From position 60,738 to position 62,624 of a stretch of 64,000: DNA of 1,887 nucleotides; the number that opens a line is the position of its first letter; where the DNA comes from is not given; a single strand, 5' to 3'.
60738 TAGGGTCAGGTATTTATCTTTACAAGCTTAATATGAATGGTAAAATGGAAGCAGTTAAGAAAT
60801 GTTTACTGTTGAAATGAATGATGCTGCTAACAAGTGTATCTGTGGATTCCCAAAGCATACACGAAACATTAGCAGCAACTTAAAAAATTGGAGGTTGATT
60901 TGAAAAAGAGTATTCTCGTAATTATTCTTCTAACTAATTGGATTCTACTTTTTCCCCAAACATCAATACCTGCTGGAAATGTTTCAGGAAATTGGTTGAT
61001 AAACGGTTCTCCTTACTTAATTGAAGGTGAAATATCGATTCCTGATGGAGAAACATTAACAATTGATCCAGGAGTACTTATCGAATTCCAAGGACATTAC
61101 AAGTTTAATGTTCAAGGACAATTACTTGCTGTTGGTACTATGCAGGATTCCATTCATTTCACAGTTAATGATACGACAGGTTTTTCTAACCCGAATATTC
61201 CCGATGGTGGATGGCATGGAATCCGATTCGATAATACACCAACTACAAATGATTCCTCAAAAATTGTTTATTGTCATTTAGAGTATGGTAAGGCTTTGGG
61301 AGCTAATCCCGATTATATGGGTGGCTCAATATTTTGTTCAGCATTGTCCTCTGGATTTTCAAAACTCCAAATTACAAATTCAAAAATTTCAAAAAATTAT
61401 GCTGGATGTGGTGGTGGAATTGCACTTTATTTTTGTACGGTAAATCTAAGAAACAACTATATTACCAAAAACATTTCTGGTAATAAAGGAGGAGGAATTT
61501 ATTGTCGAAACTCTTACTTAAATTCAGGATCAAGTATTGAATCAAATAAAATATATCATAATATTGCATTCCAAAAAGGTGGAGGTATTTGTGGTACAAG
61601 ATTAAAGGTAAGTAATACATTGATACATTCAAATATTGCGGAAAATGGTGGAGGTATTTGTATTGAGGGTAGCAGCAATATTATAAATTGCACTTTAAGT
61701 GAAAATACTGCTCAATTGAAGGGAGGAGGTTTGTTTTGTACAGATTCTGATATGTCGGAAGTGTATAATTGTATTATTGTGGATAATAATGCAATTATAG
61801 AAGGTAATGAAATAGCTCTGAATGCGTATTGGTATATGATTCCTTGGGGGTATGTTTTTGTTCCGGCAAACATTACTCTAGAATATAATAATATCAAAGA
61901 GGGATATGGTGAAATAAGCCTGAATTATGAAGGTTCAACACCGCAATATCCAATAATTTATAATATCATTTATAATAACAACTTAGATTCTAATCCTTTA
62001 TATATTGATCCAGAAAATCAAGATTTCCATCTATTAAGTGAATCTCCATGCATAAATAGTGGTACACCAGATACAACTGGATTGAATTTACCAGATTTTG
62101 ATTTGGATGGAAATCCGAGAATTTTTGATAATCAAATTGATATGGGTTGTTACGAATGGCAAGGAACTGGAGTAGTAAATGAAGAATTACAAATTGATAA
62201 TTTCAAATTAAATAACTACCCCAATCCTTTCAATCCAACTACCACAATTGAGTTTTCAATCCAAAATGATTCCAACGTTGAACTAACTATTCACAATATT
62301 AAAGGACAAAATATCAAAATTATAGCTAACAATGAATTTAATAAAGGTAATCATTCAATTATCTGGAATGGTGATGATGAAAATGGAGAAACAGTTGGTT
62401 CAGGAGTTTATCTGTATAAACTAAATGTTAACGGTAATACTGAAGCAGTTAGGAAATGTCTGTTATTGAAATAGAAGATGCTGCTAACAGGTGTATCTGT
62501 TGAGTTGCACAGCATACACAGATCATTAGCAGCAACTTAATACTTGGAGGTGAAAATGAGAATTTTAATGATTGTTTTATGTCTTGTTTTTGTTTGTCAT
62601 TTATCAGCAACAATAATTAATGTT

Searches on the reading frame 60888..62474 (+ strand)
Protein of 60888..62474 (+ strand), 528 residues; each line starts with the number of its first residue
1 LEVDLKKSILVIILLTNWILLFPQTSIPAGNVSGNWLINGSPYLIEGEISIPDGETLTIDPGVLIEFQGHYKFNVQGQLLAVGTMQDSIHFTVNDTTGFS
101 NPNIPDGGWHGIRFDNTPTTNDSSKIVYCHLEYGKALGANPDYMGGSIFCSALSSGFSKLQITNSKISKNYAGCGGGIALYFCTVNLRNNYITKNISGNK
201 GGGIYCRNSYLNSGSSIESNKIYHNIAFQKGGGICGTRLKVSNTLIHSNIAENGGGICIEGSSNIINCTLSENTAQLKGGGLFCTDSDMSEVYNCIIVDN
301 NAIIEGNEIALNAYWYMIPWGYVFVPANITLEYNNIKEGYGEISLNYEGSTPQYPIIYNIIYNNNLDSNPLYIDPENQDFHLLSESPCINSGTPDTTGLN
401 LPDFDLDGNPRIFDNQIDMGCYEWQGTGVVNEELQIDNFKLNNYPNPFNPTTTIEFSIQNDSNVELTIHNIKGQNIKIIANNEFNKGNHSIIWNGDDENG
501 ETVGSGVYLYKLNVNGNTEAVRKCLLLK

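Call 5: search_protein_families(library=pfam, proteins=[window:60888-62474:+], max_evalue=0.01)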
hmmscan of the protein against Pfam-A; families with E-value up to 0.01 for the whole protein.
window:60888-62474:+ (528 aa): 4 families
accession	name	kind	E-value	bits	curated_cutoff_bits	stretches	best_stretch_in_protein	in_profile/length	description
PF13860.13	FlgD_ig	-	7.1e-07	29.6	27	1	459-513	19-74/79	FlgD Ig-like domain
PF02415.23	Chlam_PMP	-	2e-05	24.8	20.6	0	192-206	4-18/19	Chlamydia polymorphic membrane protein (Chlamydia_PMP) repeat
PF18962.6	Por_Secre_tail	-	6.9e-05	23.5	27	1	444-523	2-72/75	Secretion system C-terminal sorting domain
PF13585.12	CHU_C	-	0.00029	21.3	27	1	449-520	15-79/86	CHU_C Type IX secretion signal domain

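Call 67: find_encoding_contigs(protein=window:60888-62474:+, flank=10000, max_places=3)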
Protein window:60888-62474:+ (528 aa): 1 contig read that carries it; 1 place shown.
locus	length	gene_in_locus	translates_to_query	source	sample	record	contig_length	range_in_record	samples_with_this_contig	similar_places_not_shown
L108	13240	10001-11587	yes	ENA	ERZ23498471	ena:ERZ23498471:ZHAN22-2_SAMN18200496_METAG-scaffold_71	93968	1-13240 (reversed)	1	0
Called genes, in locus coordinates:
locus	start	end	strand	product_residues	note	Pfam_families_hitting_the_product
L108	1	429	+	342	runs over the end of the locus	PF13479:AAA_24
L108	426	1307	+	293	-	-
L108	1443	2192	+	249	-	-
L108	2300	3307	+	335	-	PF00004:AAA (weak), PF07728:AAA_5 (faint)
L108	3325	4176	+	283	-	-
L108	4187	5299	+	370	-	PF13203:DUF2201_N, PF09967:DUF2201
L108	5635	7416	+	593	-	PF00801:PKD, PF18911:PKD_4, PF13585:CHU_C (weak), PF13860:FlgD_ig, PF18962:Por_Secre_tail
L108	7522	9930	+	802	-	PF13229:Beta_helix (weak), PF13860:FlgD_ig, PF18962:Por_Secre_tail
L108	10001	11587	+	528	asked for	PF02415:Chlam_PMP (faint), PF13860:FlgD_ig (weak), PF18962:Por_Secre_tail (weak)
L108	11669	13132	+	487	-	PF02415:Chlam_PMP (faint), PF18962:Por_Secre_tail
